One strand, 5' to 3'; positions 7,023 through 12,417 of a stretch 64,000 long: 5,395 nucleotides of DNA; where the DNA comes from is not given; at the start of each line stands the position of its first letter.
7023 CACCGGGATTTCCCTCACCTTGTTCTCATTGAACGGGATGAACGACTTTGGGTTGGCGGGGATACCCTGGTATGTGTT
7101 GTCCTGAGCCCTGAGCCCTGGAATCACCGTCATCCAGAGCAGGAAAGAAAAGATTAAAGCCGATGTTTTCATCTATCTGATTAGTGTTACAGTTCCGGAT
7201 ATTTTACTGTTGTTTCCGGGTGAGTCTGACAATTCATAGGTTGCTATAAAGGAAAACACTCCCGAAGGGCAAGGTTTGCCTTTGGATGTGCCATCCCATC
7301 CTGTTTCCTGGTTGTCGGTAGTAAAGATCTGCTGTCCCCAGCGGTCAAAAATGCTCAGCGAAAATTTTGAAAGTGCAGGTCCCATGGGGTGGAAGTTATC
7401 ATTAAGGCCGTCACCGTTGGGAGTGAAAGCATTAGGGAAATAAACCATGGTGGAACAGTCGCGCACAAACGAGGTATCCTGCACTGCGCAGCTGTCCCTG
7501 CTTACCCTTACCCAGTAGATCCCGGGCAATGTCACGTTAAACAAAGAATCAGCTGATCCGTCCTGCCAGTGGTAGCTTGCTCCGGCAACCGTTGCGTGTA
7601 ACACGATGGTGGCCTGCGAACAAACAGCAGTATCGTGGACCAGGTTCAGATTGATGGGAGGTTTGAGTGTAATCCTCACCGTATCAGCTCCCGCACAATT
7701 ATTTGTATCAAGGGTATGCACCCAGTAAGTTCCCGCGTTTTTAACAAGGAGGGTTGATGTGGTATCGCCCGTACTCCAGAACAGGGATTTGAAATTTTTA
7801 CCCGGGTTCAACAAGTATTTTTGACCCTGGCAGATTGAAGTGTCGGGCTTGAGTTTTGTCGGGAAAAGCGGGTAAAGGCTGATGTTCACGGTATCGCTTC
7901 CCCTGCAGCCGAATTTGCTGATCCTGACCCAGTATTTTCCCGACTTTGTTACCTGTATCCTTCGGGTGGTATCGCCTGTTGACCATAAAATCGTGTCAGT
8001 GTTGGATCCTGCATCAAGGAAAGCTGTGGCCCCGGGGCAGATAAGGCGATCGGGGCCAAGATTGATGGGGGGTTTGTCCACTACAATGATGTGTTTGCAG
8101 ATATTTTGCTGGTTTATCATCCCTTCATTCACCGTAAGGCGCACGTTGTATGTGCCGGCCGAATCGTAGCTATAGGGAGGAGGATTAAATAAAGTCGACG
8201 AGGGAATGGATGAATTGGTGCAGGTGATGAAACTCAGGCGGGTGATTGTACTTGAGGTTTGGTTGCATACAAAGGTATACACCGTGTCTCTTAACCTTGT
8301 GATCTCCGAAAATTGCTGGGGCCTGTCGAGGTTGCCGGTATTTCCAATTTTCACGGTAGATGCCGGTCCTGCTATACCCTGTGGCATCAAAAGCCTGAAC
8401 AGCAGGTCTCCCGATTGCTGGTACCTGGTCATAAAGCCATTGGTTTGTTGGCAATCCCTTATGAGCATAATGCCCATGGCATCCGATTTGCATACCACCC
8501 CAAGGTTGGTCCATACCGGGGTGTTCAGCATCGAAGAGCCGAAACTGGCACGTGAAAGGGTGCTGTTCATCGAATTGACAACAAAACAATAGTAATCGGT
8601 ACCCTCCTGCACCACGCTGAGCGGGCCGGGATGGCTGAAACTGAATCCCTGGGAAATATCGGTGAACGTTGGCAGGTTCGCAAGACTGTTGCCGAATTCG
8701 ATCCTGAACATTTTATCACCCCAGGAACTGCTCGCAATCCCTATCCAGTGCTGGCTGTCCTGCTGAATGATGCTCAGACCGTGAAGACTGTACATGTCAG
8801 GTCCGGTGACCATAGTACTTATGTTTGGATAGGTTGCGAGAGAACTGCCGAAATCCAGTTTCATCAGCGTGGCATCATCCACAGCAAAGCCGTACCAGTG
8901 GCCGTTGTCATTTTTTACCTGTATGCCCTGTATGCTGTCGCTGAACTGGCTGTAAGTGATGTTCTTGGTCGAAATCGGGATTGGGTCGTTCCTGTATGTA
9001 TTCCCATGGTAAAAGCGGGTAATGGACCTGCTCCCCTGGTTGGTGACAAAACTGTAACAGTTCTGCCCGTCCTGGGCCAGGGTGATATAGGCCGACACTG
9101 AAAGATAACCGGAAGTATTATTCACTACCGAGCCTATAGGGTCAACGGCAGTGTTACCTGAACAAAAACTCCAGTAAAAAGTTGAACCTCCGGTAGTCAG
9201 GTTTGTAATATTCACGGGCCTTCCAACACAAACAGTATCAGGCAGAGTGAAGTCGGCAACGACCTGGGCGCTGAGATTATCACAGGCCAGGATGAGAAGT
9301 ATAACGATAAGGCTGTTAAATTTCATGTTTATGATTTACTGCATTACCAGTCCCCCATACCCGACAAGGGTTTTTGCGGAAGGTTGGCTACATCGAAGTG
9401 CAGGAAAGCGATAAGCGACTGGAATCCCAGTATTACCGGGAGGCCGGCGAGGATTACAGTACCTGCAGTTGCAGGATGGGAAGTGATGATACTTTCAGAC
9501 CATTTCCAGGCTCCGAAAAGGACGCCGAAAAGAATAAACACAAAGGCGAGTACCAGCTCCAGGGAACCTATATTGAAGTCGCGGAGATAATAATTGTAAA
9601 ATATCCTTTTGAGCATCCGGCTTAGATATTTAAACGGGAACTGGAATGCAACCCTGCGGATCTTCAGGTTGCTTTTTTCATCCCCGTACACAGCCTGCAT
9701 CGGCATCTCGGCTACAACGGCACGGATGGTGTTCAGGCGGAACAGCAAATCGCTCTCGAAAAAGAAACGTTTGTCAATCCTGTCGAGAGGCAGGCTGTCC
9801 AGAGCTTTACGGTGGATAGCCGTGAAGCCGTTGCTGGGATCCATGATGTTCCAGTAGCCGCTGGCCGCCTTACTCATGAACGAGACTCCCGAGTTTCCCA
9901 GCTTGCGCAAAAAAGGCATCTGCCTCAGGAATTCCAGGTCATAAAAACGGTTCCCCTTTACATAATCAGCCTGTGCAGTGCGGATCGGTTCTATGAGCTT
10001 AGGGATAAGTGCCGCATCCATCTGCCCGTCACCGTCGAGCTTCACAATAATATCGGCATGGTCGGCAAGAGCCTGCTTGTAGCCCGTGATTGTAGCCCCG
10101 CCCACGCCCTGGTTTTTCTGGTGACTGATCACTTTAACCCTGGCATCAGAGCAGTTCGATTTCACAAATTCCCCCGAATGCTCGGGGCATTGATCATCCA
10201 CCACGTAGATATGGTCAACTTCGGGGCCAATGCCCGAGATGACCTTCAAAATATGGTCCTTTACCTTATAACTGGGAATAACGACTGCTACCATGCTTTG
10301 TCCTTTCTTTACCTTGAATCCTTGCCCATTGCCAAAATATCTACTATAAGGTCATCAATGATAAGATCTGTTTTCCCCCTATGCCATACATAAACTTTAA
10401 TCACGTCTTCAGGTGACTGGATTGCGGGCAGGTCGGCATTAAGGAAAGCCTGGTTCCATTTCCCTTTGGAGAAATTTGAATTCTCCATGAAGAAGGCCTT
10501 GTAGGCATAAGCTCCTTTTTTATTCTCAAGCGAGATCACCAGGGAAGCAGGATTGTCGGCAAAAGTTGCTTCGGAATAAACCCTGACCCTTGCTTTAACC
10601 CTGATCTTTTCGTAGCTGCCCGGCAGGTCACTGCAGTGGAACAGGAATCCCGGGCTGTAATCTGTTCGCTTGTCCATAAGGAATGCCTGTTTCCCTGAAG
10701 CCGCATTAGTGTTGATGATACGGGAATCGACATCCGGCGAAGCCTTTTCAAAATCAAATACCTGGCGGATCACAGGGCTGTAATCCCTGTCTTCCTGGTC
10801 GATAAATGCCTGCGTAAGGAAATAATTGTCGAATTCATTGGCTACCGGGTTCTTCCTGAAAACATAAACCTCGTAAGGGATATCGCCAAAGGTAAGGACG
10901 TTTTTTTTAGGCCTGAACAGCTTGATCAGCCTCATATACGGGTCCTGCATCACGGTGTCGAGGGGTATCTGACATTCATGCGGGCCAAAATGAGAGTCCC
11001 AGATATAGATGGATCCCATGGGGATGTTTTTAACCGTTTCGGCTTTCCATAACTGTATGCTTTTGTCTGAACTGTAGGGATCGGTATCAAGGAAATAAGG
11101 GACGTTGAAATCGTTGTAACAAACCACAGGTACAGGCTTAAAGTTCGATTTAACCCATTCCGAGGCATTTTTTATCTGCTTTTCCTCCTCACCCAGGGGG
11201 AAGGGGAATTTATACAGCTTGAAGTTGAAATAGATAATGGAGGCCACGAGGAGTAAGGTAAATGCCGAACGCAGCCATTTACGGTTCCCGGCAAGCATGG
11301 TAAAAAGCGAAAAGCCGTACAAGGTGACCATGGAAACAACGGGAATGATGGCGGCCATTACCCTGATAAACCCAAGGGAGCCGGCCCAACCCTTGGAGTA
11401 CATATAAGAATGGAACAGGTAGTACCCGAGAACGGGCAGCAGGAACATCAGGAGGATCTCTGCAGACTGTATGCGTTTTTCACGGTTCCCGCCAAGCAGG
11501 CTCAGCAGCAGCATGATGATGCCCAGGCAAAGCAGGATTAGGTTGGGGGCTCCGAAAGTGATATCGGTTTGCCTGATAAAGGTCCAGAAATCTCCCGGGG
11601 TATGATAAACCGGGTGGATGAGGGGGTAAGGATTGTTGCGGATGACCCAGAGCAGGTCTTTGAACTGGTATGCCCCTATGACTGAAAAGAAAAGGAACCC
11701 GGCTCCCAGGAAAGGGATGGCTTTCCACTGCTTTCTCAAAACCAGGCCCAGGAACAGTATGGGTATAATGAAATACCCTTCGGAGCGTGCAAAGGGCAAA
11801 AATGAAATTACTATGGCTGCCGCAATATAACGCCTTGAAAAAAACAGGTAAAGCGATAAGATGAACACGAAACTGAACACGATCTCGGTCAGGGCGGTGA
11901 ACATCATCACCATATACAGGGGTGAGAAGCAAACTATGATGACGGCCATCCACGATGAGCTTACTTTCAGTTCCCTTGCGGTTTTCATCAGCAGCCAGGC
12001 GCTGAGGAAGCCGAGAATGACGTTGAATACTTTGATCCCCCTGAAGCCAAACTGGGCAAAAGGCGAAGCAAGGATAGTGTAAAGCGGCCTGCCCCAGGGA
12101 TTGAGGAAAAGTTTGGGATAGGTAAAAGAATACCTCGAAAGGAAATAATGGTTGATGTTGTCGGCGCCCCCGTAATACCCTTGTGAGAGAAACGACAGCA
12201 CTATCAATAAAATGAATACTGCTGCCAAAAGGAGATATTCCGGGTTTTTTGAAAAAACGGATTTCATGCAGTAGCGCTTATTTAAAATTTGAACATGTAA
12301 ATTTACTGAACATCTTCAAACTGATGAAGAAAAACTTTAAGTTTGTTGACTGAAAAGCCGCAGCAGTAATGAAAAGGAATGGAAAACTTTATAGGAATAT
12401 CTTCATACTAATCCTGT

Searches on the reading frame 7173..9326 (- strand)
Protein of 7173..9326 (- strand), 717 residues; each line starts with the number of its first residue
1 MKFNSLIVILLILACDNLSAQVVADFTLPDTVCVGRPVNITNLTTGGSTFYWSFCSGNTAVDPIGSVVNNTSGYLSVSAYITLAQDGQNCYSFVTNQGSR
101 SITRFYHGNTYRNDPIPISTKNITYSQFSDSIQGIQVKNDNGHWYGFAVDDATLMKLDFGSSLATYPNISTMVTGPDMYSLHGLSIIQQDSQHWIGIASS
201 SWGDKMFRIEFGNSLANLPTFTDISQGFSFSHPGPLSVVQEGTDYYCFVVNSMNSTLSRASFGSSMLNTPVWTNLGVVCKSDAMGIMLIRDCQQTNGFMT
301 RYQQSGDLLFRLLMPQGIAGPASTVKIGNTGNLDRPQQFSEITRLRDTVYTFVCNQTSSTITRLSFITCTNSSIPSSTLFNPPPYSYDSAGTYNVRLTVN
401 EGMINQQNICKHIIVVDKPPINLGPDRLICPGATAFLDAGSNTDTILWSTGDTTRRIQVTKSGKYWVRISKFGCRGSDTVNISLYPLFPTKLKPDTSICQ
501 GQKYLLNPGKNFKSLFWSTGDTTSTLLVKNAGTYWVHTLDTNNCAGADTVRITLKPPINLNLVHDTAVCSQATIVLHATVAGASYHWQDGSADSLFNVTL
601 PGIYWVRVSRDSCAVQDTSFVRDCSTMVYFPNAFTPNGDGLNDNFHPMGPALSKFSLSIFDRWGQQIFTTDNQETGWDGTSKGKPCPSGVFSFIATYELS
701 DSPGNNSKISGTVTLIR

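Call 71: search_protein_families(library=pfam, proteins=[window:7173-9326:-], max_evalue=0.00001)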
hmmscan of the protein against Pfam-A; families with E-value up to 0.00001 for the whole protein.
window:7173-9326:- (717 aa): 1 family
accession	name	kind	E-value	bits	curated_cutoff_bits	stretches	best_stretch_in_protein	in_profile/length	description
PF13585.12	CHU_C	-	9.3e-17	61.4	27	1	630-702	3-73/86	CHU_C Type IX secretion signal domain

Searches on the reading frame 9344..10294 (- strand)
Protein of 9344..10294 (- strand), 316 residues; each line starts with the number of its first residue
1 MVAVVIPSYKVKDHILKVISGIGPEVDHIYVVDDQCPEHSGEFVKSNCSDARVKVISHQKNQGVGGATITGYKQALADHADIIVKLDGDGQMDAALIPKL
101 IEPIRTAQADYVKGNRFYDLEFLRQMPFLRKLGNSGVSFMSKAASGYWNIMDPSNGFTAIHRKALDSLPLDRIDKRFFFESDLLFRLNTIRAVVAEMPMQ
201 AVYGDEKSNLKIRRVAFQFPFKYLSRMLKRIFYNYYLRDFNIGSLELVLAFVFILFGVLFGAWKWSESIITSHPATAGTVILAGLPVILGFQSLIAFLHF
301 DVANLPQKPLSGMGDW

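Call 71: search_protein_families(library=pfam, proteins=[window:9344-10294:-], max_evalue=0.00001)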
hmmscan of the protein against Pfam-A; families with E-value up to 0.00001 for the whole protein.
window:9344-10294:- (316 aa): 2 families
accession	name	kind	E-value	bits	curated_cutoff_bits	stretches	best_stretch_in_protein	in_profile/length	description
PF00535.33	Glycos_transf_2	-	1.6e-18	67.7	23.3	1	4-166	2-165/168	Glycosyl transferase family 2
PF13641.12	Glyco_tranf_2_3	-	4.1e-06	27.4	27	1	2-166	3-172/230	Glycosyltransferase like family 2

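Call 75: search_solved_structures(query=window:9344-10294:-, max_evalue=0.001)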
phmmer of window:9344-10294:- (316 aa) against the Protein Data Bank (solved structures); distinct sequences matched with E-value up to 0.001: 1.
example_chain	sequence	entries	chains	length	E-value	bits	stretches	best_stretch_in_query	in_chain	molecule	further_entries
5mlz_A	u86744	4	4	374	4.8e-18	68.9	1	2-199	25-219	Dolichol monophosphate mannose synthase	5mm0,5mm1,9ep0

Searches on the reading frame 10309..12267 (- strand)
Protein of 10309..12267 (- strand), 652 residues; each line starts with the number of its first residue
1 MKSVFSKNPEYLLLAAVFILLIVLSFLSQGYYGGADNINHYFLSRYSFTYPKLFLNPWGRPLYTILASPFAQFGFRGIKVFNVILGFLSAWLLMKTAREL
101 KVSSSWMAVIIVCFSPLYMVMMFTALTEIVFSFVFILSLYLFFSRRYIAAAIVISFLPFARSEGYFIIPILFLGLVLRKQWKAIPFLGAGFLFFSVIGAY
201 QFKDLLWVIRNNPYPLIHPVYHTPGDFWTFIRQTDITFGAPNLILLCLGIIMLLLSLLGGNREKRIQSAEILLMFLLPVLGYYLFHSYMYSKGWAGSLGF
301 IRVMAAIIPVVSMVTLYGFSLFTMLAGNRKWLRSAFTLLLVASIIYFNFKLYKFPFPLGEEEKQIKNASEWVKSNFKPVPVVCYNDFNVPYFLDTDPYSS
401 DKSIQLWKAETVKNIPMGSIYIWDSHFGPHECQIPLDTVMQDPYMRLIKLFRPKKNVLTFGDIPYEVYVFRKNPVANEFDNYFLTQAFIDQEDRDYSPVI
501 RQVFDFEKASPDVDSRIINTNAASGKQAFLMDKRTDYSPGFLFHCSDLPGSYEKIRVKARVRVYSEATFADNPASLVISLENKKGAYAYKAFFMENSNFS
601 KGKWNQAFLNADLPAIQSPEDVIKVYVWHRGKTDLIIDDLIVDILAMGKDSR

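Call 49: search_protein_families(library=pfam, proteins=[window:10309-12267:-], max_evalue=0.001)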
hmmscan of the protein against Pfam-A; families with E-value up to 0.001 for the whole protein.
window:10309-12267:- (652 aa): 0 families

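Call 81: search_protein_families(library=pfam, proteins=[window:10309-12267:-], max_evalue=0.1)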
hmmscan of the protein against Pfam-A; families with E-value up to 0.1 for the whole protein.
window:10309-12267:- (652 aa): 1 family
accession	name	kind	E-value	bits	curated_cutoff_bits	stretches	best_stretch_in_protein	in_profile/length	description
PF02553.20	CbiN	-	0.023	15.1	25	0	12-58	4-50/67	Cobalt transport protein component CbiN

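Call 82: predict_structure(protein=window:10309-12267:-)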
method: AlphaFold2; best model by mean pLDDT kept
length: 652 residues; sequences in the alignment: 1
mean_pLDDT: 43.5   pTM: 0.28
mean pLDDT of the five models: 43.5, 40.8, 38.7, 35.9, 34.6
residues with pLDDT >= 90: 0; 70-90: 2; 50-70: 179; < 50: 471
segments of 3 or more residues with pLDDT < 50: 1-3, 25-27, 29-50, 64-71, 119-125, 131-136, 151-166, 175-179, 181-246, 274-279, 281-314, 319-321, 323-327, 342-540, 558-573, 595-612, 633-635, 647-652
pLDDT, mean of each block of 10 residues (from residue 1): 52 60 51 46 47 52 48 52 58 64 56 49 48 49 47 43 46 49 46 41 40 38 39 39 48 52 55 47 45 42 44 48 49 50 45 38 37 33 30 33 28 30 31 34 30 25 28 30 25 27 29 28 32 39 52 51 41 56 59 46 45 55 58 49 51 30
secondary structure, 60 per line:
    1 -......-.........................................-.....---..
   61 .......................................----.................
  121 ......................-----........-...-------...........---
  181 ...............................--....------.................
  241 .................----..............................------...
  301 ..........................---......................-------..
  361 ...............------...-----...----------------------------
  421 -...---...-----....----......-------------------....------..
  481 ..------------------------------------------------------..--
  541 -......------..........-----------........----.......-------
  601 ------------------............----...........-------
elements in order (helices of 4 or more, strands of 3 or more residues): H2-7 H9-49 H51-55 H59-99 H104-142 H148-155 H167-177 H181-211 H214-217 H224-257 H262-291 H298-326 H330-351 H359-375 E382-384 E390-392 E422-424 E428-430 H436-439 H444-449 E469-472 E479-482 E542-544 E554-563 E575-582 E587-593 E622-630 E635-645
